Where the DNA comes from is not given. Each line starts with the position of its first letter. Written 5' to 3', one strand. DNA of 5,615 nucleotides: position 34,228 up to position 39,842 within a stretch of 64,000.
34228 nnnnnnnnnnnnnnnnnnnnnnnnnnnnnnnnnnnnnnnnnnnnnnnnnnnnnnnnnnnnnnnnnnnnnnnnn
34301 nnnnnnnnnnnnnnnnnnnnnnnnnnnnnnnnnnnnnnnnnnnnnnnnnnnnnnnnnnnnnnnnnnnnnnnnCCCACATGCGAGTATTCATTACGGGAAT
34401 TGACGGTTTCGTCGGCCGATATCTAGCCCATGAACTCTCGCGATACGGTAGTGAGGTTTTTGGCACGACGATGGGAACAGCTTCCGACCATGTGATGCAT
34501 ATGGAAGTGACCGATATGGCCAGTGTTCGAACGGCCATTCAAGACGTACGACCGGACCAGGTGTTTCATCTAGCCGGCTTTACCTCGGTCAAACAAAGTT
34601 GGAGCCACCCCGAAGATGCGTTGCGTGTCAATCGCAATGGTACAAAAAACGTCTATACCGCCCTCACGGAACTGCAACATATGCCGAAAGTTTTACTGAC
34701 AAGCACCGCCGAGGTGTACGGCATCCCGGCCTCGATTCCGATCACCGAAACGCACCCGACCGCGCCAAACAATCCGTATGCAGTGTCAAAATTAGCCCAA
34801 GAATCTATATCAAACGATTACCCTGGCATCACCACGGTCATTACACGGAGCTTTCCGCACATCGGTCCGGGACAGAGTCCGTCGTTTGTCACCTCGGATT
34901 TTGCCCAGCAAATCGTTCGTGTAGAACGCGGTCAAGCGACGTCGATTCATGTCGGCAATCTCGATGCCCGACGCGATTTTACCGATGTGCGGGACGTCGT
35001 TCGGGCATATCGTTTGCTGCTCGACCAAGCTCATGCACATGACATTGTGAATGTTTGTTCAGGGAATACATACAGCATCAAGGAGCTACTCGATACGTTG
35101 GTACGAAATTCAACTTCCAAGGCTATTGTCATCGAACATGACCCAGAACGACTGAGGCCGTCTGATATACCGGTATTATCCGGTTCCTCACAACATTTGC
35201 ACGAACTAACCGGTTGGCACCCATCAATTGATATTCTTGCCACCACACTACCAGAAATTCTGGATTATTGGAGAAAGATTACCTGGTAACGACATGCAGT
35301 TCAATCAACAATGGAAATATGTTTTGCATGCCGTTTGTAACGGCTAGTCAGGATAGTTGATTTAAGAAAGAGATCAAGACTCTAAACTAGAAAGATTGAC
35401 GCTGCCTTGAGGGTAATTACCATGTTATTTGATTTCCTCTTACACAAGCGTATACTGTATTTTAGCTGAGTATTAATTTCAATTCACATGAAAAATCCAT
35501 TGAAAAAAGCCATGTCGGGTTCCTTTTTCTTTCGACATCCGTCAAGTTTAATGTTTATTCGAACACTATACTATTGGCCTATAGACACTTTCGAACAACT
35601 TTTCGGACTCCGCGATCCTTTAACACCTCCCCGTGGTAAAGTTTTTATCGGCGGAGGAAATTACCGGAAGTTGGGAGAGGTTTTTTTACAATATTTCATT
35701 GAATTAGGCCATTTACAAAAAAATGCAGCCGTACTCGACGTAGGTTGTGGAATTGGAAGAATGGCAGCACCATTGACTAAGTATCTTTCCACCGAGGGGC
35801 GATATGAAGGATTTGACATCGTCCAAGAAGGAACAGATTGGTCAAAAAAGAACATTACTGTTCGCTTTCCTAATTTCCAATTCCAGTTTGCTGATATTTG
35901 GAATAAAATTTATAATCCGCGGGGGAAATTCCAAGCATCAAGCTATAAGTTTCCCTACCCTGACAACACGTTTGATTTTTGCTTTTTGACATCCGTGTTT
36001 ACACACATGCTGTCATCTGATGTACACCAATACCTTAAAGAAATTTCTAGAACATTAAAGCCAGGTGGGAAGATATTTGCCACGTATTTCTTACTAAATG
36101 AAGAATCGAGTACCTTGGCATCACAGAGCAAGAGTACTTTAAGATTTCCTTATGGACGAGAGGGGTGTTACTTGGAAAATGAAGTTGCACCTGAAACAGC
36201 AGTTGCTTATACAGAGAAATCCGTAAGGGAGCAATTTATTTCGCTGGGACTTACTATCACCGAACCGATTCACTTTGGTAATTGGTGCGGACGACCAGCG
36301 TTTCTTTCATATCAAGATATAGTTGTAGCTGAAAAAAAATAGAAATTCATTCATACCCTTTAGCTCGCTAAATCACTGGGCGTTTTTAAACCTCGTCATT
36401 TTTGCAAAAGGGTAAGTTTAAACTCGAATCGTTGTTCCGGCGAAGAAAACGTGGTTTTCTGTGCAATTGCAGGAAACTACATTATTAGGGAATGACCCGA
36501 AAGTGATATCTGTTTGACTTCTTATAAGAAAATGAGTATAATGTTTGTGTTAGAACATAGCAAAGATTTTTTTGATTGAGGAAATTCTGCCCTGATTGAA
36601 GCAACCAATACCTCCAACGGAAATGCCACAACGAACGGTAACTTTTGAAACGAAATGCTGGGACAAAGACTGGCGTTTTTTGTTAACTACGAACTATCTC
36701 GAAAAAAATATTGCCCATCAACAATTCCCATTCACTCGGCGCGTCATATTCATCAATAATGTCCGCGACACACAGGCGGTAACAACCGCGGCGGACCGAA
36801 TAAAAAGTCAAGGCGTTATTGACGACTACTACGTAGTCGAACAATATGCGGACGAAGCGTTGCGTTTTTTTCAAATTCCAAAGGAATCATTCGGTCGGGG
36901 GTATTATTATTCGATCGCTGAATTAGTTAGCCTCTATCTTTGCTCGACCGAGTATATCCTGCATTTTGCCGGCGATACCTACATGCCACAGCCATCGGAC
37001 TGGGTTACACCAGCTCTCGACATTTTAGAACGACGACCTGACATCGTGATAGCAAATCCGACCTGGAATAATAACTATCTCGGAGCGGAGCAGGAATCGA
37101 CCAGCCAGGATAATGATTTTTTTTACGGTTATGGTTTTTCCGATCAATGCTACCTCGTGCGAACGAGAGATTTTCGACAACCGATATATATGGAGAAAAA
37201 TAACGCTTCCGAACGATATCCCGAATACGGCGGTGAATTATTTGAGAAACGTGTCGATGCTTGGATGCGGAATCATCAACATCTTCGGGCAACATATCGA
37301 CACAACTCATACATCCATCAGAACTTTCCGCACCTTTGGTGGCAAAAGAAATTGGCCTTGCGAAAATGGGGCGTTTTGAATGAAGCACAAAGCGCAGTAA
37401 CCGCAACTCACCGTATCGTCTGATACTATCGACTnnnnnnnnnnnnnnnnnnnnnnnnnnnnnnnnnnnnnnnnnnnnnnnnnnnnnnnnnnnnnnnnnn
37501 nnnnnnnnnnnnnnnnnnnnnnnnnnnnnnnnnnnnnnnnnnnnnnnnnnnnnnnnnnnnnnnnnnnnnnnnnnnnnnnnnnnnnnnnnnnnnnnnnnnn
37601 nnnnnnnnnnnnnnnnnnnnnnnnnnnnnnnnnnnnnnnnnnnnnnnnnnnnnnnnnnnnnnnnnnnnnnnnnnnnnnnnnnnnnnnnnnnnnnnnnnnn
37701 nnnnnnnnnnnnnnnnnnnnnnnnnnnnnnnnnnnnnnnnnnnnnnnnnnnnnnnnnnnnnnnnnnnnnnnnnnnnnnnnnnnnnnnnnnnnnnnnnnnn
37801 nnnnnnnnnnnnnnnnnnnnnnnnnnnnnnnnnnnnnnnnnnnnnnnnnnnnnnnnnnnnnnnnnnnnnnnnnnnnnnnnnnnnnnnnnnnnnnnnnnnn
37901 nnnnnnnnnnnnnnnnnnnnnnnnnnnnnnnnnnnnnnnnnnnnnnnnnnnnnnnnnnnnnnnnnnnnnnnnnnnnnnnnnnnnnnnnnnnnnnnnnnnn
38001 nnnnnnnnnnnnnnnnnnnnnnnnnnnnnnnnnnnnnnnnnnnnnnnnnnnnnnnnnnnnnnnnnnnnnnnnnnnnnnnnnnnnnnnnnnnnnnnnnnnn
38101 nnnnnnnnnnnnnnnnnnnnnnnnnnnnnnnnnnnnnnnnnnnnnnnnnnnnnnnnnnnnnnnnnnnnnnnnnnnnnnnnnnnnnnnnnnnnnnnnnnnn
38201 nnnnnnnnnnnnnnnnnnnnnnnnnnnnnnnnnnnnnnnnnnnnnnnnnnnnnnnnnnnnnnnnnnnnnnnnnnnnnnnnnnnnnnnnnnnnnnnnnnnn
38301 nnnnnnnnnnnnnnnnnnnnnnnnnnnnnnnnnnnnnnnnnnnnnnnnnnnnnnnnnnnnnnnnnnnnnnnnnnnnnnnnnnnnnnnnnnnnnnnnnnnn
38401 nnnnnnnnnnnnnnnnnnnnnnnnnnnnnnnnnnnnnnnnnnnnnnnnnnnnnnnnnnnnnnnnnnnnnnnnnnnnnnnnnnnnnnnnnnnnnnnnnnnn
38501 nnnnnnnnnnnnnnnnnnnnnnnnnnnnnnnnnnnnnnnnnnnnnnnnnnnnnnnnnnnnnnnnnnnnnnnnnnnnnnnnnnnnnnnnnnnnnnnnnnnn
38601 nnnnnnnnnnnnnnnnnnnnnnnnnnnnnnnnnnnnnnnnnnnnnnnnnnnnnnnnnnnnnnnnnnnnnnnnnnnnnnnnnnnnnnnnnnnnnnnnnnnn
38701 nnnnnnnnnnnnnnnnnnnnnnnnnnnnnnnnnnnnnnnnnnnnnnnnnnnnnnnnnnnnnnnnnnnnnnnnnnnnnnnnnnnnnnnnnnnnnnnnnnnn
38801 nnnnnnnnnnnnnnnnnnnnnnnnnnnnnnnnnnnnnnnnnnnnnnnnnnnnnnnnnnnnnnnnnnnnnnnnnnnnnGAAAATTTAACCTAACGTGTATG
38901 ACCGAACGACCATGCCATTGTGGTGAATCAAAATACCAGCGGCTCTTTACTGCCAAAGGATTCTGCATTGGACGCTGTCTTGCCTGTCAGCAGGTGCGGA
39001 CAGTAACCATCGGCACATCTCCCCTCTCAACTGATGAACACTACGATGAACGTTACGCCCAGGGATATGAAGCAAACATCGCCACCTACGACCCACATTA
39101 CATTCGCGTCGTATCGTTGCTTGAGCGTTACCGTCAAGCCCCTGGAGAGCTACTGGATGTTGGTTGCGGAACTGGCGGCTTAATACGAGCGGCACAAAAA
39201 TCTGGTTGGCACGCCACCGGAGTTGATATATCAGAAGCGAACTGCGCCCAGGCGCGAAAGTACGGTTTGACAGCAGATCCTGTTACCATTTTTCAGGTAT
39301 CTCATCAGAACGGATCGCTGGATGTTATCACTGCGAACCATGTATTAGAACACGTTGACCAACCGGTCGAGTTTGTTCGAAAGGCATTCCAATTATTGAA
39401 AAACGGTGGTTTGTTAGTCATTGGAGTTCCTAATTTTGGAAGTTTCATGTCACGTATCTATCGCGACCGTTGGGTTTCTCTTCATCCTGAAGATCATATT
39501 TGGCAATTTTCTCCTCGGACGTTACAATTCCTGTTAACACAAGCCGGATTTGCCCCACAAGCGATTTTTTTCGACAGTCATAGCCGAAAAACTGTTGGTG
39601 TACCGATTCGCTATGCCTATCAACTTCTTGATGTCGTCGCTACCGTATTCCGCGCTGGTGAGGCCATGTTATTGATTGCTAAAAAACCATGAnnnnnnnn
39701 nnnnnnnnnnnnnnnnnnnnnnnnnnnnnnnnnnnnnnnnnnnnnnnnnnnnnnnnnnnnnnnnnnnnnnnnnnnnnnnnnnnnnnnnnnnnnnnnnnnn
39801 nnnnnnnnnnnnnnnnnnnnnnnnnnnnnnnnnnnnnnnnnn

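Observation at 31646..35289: gmd flanked by two Rmd/Tld-family reductases: GDP-D-rhamnose and possibly GDP-6-deoxy-D-talose precursors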

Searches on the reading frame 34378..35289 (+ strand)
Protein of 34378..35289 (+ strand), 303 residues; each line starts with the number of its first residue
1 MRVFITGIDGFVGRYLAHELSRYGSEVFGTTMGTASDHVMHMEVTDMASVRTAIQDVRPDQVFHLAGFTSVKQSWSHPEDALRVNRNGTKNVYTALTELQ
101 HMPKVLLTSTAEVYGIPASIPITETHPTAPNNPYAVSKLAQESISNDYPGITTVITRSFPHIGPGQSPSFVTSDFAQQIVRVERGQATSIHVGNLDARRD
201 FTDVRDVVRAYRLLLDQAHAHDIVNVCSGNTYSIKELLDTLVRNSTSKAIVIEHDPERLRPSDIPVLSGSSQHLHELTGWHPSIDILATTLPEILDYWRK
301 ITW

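Call 3: search_protein_families(library=ncbifam, proteins=[window:34378-35289:+], max_evalue=0.00001)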
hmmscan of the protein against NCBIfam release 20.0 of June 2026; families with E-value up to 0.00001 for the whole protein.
window:34378-35289:+ (303 aa): 21 families
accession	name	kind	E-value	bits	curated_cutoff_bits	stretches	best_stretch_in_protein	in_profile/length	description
TIGR04180.1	EDH_00030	hypoth_equivalog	2.5e-41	141.7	475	1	3-284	1-296/297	NAD-dependent 4,6-dehydratase LegB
TIGR01472.1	gmd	equivalog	1.2e-31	110.2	415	1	42-284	61-325/342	GDP-mannose 4,6-dehydratase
TIGR01179.1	galE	equivalog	3.5e-29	101.7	262.3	1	37-296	49-323/332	UDP-glucose 4-epimerase GalE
TIGR01181.1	dTDP_gluc_dehyt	equivalog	1.3e-24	86.9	365.1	1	39-285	54-299/321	dTDP-glucose 4,6-dehydratase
TIGR01214.1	rmlD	equivalog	3.2e-17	62.5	224.05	1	2-158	1-147/285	dTDP-4-dehydrorhamnose reductase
TIGR02622.1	CDP_4_6_dhtase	equivalog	7.8e-17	61.4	278.45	1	2-299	6-331/352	CDP-glucose 4,6-dehydratase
NF043036.1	ErythonDh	equivalog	1.9e-16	60.2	325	1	1-246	1-267/321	D-erythronate dehydrogenase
NF007956.0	PRK10675.1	subfamily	1.6e-12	47.3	394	1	32-237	47-272/338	UDP-glucose 4-epimerase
TIGR01777.1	yfcH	hypoth_equivalog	2.7e-12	46.9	207.35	1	3-132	1-133/292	TIGR01777 family oxidoreductase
TIGR02197.1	heptose_epim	equivalog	3.1e-12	46.3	274.6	1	4-260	2-276/316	ADP-glyceromanno-heptose 6-epimerase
NF047922.1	GDPFucSynFcl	equivalog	5e-12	45.9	500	1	2-286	4-290/308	GDP-L-fucose synthase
NF041015.1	UDPsulfquin_syn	equivalog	2.9e-09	36.4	575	0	40-124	71-157/384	UDP-sulfoquinovose synthase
NF042423.1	oxyalk_red_Shew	equivalog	4e-09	36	580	1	2-165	10-178/331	2-alkyl-3-oxoalkanoate reductase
NF007582.0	PRK10217.1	equivalog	4.1e-08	32.7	698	1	41-236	57-261/355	dTDP-glucose 4,6-dehydratase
TIGR03466.1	HpnA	hypoth_equivalog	5.7e-08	32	367.65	1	1-218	1-220/327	hopanoid-associated sugar epimerase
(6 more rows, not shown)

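Call 4: search_protein_families(library=pfam, proteins=[window:34378-35289:+], max_evalue=0.00001)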
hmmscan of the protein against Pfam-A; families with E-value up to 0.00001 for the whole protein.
window:34378-35289:+ (303 aa): 4 families
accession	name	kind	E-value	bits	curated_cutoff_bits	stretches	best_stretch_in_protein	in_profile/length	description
PF16363.11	GDP_Man_Dehyd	-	2.2e-61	208.6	27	1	4-286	1-325/332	GDP-mannose 4,6 dehydratase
PF01370.27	Epimerase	-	2.3e-48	165.1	20.9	1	3-227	1-240/240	NAD dependent epimerase/dehydratase family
PF04321.23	RmlD_sub_bind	-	7.4e-18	65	27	1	1-147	1-138/287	RmlD substrate binding domain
PF01073.25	3Beta_HSD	-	4.9e-09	36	22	1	5-232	2-246/280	3-beta hydroxysteroid dehydrogenase/isomerase family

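Call 10: search_solved_structures(query=window:34378-35289:+, max_evalue=0.00001, show_alignments=2)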
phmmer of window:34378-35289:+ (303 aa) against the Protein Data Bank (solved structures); distinct sequences matched with E-value up to 0.00001: 105 (the best 60 are shown).
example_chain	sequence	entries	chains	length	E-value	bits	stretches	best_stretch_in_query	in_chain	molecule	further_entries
2pk3_A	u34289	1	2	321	4e-63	216.8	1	1-299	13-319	GDP-6-deoxy-D-lyxo-4-hexulose reductase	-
6x3b_A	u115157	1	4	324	9.4e-48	166.4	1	2-299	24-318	GDP-6-deoxy-D-mannose reductase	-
4lw8_A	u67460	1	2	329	3.2e-44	154.8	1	2-291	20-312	Putative epimerase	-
7kf3_A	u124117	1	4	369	1.4e-29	106.8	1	40-240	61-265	GDP-mannose 4,6-dehydratase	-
1db3_A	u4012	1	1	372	1.1e-28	103.9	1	38-240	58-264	GDP-MANNOSE 4,6-DEHYDRATASE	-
7us5_A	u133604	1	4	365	4.9e-27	98.4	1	39-300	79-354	GDP-D-GLYCERO-D-MANNO-HEPTOSE 4,6-DEHYDRATASE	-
2z1m_A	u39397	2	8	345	1.4e-26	96.9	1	2-240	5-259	GDP-D-mannose dehydratase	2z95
5uzh_A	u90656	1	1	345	3.9e-26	95.5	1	37-239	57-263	NafoA.00085.b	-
1rpn_A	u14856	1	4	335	5.4e-24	88.4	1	4-285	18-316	GDP-mannose 4,6-dehydratase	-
1n7g_A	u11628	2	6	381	2.3e-21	79.8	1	40-285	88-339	GDP-D-mannose-4,6-dehydratase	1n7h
6gpj_A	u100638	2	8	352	3.7e-21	79.1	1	41-241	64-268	GDP-mannose 4,6 dehydratase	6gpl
5in4_A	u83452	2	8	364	4.5e-21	78.8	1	42-241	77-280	GDP-mannose 4,6 dehydratase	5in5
1t2a_A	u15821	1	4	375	4.8e-21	78.7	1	42-241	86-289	GDP-mannose 4,6 dehydratase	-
6q94_B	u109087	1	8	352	9.5e-21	77.8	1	41-241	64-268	GDP-mannose 4,6 dehydratase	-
6gpk_A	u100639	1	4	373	1.2e-20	77.4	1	42-241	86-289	GDP-mannose 4,6 dehydratase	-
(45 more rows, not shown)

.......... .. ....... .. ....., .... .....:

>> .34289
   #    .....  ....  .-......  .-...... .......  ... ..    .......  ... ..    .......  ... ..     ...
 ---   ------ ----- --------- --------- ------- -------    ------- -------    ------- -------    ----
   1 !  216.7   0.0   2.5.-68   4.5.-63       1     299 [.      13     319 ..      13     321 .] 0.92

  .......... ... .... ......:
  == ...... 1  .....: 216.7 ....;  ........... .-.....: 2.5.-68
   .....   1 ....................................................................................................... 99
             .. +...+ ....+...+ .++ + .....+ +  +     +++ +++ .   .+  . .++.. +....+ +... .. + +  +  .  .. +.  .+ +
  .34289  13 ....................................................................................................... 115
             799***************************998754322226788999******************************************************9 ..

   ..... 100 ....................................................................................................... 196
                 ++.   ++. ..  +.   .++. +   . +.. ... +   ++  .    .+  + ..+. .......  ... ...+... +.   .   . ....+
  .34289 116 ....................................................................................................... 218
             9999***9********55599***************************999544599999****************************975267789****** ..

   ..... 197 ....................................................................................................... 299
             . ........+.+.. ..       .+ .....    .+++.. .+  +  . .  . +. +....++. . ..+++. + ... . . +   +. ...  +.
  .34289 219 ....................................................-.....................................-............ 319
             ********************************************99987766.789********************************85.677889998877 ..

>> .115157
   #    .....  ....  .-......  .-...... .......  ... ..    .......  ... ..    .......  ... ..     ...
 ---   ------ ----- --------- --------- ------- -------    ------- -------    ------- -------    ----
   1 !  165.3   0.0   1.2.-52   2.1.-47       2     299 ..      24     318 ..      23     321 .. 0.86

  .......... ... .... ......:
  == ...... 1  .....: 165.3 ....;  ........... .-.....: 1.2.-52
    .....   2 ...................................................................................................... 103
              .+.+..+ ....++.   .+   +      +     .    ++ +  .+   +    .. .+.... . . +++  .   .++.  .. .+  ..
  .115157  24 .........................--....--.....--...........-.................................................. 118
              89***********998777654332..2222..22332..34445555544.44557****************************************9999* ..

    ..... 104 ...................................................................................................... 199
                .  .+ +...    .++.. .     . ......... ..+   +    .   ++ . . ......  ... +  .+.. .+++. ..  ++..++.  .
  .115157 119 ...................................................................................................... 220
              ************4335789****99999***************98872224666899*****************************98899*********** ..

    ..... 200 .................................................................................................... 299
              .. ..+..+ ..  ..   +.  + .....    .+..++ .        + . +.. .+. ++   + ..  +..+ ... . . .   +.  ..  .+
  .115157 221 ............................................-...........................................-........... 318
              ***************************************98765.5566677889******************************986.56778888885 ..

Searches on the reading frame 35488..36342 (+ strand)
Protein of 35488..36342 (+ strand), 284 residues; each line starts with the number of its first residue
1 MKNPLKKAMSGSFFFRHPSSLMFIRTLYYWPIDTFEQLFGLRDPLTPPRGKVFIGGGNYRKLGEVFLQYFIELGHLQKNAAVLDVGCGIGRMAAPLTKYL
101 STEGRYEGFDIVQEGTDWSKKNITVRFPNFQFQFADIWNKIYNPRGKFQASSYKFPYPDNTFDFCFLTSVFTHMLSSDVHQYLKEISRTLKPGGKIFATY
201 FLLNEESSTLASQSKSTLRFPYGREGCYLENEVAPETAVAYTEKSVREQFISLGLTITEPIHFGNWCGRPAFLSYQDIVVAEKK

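Call 6: search_protein_families(library=pfam, proteins=[window:35488-36342:+], max_evalue=0.001)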
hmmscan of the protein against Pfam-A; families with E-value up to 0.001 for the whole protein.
window:35488-36342:+ (284 aa): 7 families
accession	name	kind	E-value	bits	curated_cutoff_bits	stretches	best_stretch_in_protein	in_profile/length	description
PF08241.18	Methyltransf_11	-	1.6e-16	61.1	21.2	1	83-197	1-94/95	Methyltransferase domain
PF13649.12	Methyltransf_25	-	6.4e-15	56.1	27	1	82-194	1-97/97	Methyltransferase domain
PF13489.12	Methyltransf_23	-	2.4e-13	50.6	27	1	75-205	19-123/164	Methyltransferase domain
PF13847.12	Methyltransf_31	-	9.9e-12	45.2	27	1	77-207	2-118/145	Methyltransferase domain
PF08242.18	Methyltransf_12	-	1.3e-08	35.9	30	1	83-196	1-98/98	Methyltransferase domain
PF01209.24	Ubie_methyltran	-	2.3e-07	30.8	20.1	1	76-198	45-151/233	ubiE/COQ5 methyltransferase family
PF01135.25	PCMT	-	9.5e-05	22.7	20.3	1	69-124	64-119/210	Protein-L-isoaspartate(D-aspartate) O-methyltransferase (PCMT)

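Call 54: search_protein_families(library=ncbifam, proteins=[window:35488-36342:+], max_evalue=0.000001)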
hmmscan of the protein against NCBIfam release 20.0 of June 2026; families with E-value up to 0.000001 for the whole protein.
window:35488-36342:+ (284 aa): 10 families
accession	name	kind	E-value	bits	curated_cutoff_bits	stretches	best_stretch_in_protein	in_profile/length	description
NF047649.1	MTase_UXPK_star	exception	3.7e-11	42.6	460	1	72-201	71-184/283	methyltransferase/UXPK-star double selenoprotein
NF041536.1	ArsM_DUF2284_UU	exception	3.1e-10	39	575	1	72-205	70-187/459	arsenite methyltransferase/DUF2284 domain selenoprotein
NF045667.1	MTase_DVU1556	equivalog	9.2e-10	38.3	155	1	70-212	14-133/213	DVU_1556 family methyltransferase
NF041537.1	ArsM_AhpD_UU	exception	3.7e-09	35.8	510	1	72-204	70-186/345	arsenite methyltransferase/AhpD domain selenoprotein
TIGR02752.1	MenG_heptapren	equivalog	2.8e-08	33.6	419.85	1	75-197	42-148/231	demethylmenaquinone methyltransferase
NF001243.0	PRK00216.1-4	equivalog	7.3e-08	32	235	1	75-197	44-150/237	demethylmenaquinone methyltransferase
NF045825.1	FAmtase_mtf2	equivalog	2.9e-07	30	400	0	81-202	61-162/248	fatty-acid O-methyltransferase Mtf2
NF001244.0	PRK00216.1-5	equivalog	3e-07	30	216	0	72-202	42-157/236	bifunctional demethylmenaquinone methyltransferase/2-methoxy-6-polyprenyl-1,4-benzoquinol methylase UbiE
NF040539.1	AST_met_ArsM_2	exception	3.6e-07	30.3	240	1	78-202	56-167/262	putative arsinothricin biosynthesis methyltransferase ArsM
NF001240.0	PRK00216.1-1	equivalog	5.8e-07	28.8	378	0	148-200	120-170/251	bifunctional demethylmenaquinone methyltransferase/2-methoxy-6-polyprenyl-1,4-benzoquinol methylase UbiE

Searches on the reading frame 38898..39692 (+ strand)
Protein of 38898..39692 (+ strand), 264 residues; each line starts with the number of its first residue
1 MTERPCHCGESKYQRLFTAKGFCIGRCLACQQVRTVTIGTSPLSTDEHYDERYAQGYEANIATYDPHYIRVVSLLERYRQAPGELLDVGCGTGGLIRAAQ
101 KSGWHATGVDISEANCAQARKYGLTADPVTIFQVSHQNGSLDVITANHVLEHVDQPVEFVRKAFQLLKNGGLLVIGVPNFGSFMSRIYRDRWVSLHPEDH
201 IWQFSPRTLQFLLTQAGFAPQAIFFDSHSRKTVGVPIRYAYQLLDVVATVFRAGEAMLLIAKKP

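Call 6: search_protein_families(library=pfam, proteins=[window:38898-39692:+], max_evalue=0.001)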
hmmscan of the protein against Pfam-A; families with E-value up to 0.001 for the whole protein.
window:38898-39692:+ (264 aa): 8 families
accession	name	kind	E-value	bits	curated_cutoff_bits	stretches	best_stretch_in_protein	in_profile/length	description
PF13489.12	Methyltransf_23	-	6.1e-28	98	27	1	70-219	11-160/164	Methyltransferase domain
PF08242.18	Methyltransf_12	-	4.5e-18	66.2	30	1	86-173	1-98/98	Methyltransferase domain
PF08241.18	Methyltransf_11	-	5.1e-18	65.9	21.2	1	86-175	1-95/95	Methyltransferase domain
PF13649.12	Methyltransf_25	-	8.1e-14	52.5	27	1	86-171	2-97/97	Methyltransferase domain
PF13847.12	Methyltransf_31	-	4.3e-11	43.1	27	1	84-179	6-113/145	Methyltransferase domain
PF07021.18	MetW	-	1.3e-06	28.6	21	1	83-187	15-119/193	Methionine biosynthesis protein MetW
PF02353.26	CMAS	-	3.2e-06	27.1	27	1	75-175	55-164/273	Mycolic acid cyclopropane synthetase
PF06325.19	PrmA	-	1.4e-05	25.2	22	1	73-175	153-258/296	Ribosomal protein L11 methyltransferase (PrmA)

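Call 54: search_protein_families(library=ncbifam, proteins=[window:38898-39692:+], max_evalue=0.000001)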
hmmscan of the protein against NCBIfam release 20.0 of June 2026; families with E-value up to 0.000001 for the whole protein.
window:38898-39692:+ (264 aa): 7 families
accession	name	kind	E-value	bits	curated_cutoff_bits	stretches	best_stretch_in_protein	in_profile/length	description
TIGR01983.1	UbiG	equivalog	1.3e-14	54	102.95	1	84-177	52-153/228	bifunctional 2-polyprenyl-6-hydroxyphenol methylase/3-demethylubiquinol 3-O-methyltransferase UbiG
TIGR02072.1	BioC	equivalog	9.5e-13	48.5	184.95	1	70-175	22-132/244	malonyl-ACP O-methyltransferase BioC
NF045667.1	MTase_DVU1556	equivalog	2e-12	47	155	1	81-175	22-119/213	DVU_1556 family methyltransferase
NF043040.1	corrin_prot_MT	hypoth_equivalog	6.8e-10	38.7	180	1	74-175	34-147/216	corrinoid protein-associated methyltransferase CpaM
NF008686.0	PRK11705.1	equivalog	2e-07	30.4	400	1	82-194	167-282/383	cyclopropane fatty acyl phospholipid synthase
TIGR02081.1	metW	equivalog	8e-07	28.8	189.5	0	83-187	15-119/194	methionine biosynthesis protein MetW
TIGR04345.1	ovoA_Cterm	equivalog_domain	8.5e-07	28.7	170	0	139-178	133-172/242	putative 4-mercaptohistidine N1-methyltransferase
